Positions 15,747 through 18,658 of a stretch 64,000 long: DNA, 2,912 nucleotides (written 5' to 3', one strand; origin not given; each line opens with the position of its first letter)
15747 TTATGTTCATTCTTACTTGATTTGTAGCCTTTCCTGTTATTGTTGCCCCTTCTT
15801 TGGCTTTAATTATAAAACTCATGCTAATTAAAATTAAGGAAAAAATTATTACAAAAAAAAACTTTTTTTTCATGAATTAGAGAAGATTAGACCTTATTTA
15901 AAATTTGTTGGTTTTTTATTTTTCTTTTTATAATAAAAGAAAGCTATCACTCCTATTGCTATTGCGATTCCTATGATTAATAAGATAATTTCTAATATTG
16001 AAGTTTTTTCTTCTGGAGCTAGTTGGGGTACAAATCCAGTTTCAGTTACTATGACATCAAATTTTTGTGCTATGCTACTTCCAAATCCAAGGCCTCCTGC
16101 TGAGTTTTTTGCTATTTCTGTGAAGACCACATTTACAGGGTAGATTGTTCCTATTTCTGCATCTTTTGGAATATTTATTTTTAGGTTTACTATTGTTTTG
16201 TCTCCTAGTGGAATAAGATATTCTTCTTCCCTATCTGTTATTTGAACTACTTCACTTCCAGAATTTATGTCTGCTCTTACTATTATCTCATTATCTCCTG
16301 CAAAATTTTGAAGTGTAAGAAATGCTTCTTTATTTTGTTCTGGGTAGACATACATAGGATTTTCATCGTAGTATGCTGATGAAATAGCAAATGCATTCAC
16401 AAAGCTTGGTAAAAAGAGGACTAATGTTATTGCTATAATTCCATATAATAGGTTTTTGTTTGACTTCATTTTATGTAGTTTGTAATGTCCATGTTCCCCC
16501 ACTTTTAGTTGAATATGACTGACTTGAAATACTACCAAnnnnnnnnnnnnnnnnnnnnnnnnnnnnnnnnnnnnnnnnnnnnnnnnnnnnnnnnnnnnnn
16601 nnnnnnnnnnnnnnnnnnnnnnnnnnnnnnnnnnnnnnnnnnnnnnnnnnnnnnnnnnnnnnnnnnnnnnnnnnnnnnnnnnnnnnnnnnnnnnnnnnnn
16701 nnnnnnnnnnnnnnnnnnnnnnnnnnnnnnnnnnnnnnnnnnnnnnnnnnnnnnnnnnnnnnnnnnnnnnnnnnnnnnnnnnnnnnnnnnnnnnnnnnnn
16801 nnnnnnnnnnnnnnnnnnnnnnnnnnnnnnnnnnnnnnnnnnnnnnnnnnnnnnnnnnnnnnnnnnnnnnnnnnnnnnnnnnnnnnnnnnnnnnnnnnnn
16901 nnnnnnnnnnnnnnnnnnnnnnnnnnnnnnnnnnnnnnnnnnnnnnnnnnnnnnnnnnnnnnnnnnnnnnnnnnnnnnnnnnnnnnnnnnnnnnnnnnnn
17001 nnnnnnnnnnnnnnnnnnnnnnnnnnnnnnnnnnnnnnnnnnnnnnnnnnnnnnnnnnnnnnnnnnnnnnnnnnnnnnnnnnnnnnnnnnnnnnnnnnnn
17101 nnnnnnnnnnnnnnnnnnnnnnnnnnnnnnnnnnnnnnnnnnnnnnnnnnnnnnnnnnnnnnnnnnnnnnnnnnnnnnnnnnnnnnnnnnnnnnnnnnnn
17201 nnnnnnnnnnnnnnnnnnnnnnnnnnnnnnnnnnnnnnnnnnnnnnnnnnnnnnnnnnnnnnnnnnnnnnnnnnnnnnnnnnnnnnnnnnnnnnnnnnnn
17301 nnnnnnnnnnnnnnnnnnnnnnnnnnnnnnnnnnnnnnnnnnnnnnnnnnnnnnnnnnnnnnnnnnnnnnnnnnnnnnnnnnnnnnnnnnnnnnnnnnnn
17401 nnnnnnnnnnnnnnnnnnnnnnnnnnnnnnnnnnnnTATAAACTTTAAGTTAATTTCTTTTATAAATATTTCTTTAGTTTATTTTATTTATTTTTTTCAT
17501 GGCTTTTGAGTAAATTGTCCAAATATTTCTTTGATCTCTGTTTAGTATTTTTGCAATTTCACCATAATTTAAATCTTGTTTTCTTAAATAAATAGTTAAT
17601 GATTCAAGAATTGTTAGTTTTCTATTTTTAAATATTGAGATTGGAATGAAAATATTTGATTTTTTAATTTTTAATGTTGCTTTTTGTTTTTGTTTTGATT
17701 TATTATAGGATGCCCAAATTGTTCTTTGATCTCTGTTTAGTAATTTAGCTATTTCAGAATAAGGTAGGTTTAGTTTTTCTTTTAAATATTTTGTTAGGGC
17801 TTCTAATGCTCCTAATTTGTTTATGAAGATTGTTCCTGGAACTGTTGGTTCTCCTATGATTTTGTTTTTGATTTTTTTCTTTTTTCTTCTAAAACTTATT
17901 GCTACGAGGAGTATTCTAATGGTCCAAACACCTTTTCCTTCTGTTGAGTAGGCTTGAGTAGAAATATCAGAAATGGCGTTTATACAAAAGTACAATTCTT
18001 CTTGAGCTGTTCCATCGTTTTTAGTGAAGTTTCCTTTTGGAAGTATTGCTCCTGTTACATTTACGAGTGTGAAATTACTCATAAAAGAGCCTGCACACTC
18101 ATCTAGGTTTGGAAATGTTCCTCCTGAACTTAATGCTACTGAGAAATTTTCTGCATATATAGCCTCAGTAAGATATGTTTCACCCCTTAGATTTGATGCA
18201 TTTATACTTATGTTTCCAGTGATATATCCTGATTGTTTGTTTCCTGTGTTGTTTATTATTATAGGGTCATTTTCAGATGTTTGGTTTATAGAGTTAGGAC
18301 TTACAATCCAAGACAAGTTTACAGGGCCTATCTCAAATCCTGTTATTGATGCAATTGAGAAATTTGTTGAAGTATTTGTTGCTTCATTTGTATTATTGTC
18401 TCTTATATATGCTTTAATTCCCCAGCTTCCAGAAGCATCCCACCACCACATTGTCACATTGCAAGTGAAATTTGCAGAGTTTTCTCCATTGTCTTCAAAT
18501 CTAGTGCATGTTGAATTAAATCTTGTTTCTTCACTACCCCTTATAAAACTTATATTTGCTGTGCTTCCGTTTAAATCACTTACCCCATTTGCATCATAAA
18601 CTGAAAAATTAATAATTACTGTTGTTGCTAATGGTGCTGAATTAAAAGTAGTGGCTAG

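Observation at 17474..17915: Two HTH modules fused in frame to the C-terminus of a 1,634-aa surface adhesin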

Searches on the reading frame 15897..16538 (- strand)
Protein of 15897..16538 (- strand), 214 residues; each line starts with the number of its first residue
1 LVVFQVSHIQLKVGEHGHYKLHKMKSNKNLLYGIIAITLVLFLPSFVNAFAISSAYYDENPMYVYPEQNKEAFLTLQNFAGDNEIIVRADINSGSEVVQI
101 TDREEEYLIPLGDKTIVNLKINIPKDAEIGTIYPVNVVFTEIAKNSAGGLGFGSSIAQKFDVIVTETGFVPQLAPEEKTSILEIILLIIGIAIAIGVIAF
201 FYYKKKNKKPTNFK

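Call 5: search_protein_families(library=pfam, proteins=[window:15897-16538:-], max_evalue=1)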
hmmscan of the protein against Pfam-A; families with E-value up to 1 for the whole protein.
window:15897-16538:- (214 aa): 9 families
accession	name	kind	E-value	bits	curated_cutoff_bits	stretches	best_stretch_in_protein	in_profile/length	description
PF00746.26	Gram_pos_anchor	-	0.0093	16.4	20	1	183-209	17-42/43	LPXTG cell wall anchor motif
PF11368.13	DUF3169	-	0.027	14.5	31.6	0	150-208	21-77/250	Protein of unknown function (DUF3169)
PF11654.13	NCE101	-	0.043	14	24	1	191-211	11-31/45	Non-classical export protein 1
PF17359.7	DUF5385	-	0.077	13.1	25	1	184-212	8-33/217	Family of unknown function (DUF5385)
PF13800.11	Sigma_reg_N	-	0.079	13.7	26.3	1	178-208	9-43/91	Sigma factor regulator N-terminal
PF19592.4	DUF6097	-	0.083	13.5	27.5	0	5-42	40-77/152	Family of unknown function (DUF6097)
PF19626.4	DUF6131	-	0.15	12.8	25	1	31-52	3-24/59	Family of unknown function (DUF6131)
PF14946.11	DUF4501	-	0.2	12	29.6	1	167-213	77-123/179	Domain of unknown function (DUF4501)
PF16020.10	Deltameth_res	-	1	9.7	27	0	187-203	25-41/52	Deltamethrin resistance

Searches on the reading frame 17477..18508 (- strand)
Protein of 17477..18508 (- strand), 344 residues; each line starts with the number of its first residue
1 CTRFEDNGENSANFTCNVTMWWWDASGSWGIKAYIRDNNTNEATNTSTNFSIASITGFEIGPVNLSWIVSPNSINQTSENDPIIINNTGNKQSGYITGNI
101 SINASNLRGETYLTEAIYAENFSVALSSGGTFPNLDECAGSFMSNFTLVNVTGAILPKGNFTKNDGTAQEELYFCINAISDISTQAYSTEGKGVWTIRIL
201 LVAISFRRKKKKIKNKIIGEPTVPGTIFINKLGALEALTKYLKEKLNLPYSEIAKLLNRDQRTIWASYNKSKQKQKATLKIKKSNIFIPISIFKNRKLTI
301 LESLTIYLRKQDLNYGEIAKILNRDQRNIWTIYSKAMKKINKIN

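Call 32: find_homologous_proteins(query=window:17477-18508:-, max_evalue=1e-10)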
Query window:17477-18508:- (344 aa): 178 proteins with E <= 1e-10 among 2114 candidates; the best 120 are listed.
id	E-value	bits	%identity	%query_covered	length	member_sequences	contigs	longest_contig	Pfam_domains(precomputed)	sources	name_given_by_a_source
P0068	7.7e-111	389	58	94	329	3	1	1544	PF13384.13,PF08281.19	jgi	-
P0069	2.6e-104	367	43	93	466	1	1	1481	PF13384.13,PF13936.13,PF04695.19,PF08299.18,PF08281.19,PF11242.15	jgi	jgi:DNA-directed RNA polymerase specialized sigma24 family protein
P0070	5.8e-103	363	53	93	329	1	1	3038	PF13384.13,PF08281.19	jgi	jgi:hypothetical protein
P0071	3.0e-99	350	52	99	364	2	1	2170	PF13384.13,PF08281.19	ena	-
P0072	9.9e-95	336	56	56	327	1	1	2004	PF13412.13,PF13384.13,PF20432.5,PF13936.13,PF08281.19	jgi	-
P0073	7.7e-94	333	46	99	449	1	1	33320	PF08281.19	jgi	jgi:DNA-directed RNA polymerase specialized sigma24 family protein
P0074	1.7e-92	328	48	95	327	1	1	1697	PF08281.19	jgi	-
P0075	1.8e-88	315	49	94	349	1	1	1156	-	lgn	-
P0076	6.2e-88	313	48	96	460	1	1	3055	-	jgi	jgi:hypothetical protein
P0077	4.0e-86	307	46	96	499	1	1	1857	-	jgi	jgi:hypothetical protein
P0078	6.1e-86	307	43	94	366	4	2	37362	PF13384.13,PF08281.19,PF11242.15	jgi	jgi:DNA-binding CsgD family transcriptional regulator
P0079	2.8e-85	305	37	99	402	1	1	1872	PF13384.13,PF08281.19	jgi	jgi:hypothetical protein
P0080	6.0e-85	303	41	99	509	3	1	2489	-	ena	-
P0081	7.9e-85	303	42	99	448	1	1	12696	-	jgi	-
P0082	1.1e-84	303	48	94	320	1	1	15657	PF13384.13,PF13936.13,PF08281.19,PF11242.15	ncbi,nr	ncbi:MAG: hypothetical protein NTZ83_06210, partial [Candidatus Pacearchaeota archaeon]|nr:hypotheti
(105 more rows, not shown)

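Call 39: predict_structure(alignment_id=A2)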
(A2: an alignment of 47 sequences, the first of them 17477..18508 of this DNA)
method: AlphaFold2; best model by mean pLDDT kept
length: 344 residues; sequences in the alignment: 47
mean_pLDDT: 86.7   pTM: 0.51
mean pLDDT of the five models: 86.7, 86.2, 85.0, 84.4, 84.0
residues with pLDDT >= 90: 199; 70-90: 106; 50-70: 28; < 50: 11
segments of 3 or more residues with pLDDT < 50: 203-213
pLDDT, mean of each block of 10 residues (from residue 1): 72 76 75 84 83 80 91 94 88 71 92 94 92 88 91 84 67 94 93 76 46 59 93 96 96 97 98 96 94 97 98 97 96 98 95
secondary structure, 60 per line:
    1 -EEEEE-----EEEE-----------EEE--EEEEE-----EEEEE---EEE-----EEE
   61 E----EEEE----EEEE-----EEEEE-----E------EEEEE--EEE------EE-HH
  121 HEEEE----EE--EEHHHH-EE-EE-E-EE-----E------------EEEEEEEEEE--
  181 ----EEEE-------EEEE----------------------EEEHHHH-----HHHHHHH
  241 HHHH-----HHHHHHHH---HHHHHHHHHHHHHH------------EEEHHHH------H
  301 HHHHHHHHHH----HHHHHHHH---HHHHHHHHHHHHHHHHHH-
elements in order: E2-6 E12-15 E27-29 E32-36 E42-46 E50-52 E58-61 E66-69 E74-77 E83-87 E100-104 E107-109 E122-125 H136-139 E169-178 E185-188 E196-199 E222-224 H225-228 H234-244 H250-257 H261-274 E287-289 H290-293 H300-310 H315-322 H326-343

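Call 66: fold_search(model_id=the predicted structure, library=pdb)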
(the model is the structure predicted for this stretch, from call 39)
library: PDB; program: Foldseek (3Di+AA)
matches with E <= 10: 473; with E <= 0.001: 0
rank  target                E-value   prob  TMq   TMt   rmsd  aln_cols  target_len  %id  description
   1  7b2m_B                4.7e-03  0.41  0.17  0.10  24.3       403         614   10  Cryo-EM structure of complement C4b in complex with nanobody E3 (released 2022-03-02)
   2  7b2q_B                5.2e-03  0.35  0.16  0.10  23.7       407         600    9  Cryo-EM structure of complement C4b in complex with nanobody B12 (released 2022-03-02)
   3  9qk2_G                9.1e-03  0.25  0.15  0.06  23.6       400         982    9  Structure of the Complement classical and lectin pathway C3 convertase in complex with substrate C3 (released 2025-12-24)
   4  9qk2_B                1.0e-02  0.25  0.16  0.10  24.3       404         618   10  Structure of the Complement classical and lectin pathway C3 convertase in complex with substrate C3 (released 2025-12-24)
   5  7b2p_B                1.2e-02  0.20  0.14  0.09  25.0       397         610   10  Cryo-EM structure of complement C4b in complex with nanobody B5 (released 2022-03-02)
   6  8ovb_B                1.7e-02  0.20  0.14  0.07  23.2       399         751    8  Human Complement C3b in complex with Trypanosoma brucei ISG65. (released 2024-02-14)
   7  6ysq_D                1.7e-02  0.15  0.13  0.08  24.2       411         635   10  The hC4Nb8 complement inhibitory nanobody in complex with C4b (released 2020-06-24)
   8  8uin_H                1.8e-02  0.18  0.14  0.07  24.4       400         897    8  Structure of the C3bBb-albicin complex (released 2024-05-08)
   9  2win_F                2.1e-02  0.14  0.13  0.06  23.1       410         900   10  C3 convertase (C3bBb) stabilized by SCIN (released 2009-06-09)
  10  5jpm_B                2.3e-02  0.18  0.16  0.08  23.1       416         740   10  Structure of the complex of human complement C4 with MASP-2 rebuilt using iMDFF (released 2016-08-10)
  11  5jtw_B                2.4e-02  0.18  0.15  0.09  23.9       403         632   10  Crystal structure of complement C4b re-refined using iMDFF (released 2016-08-10)
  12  6ysq_C                2.9e-02  0.15  0.15  0.09  25.6       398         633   10  The hC4Nb8 complement inhibitory nanobody in complex with C4b (released 2020-06-24)
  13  2a74_B                3.0e-02  0.35  0.13  0.21  15.2       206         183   10  Human Complement Component C3c (released 2005-09-27)
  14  8uin_B                3.6e-02  0.57  0.15  0.07  15.6       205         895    9  Structure of the C3bBb-albicin complex (released 2024-05-08)
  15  9u62_D                3.6e-02  0.13  0.14  0.06  22.5       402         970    9  AP pathways C3 convertase C3bBbP and C3 complex (released 2026-01-14)
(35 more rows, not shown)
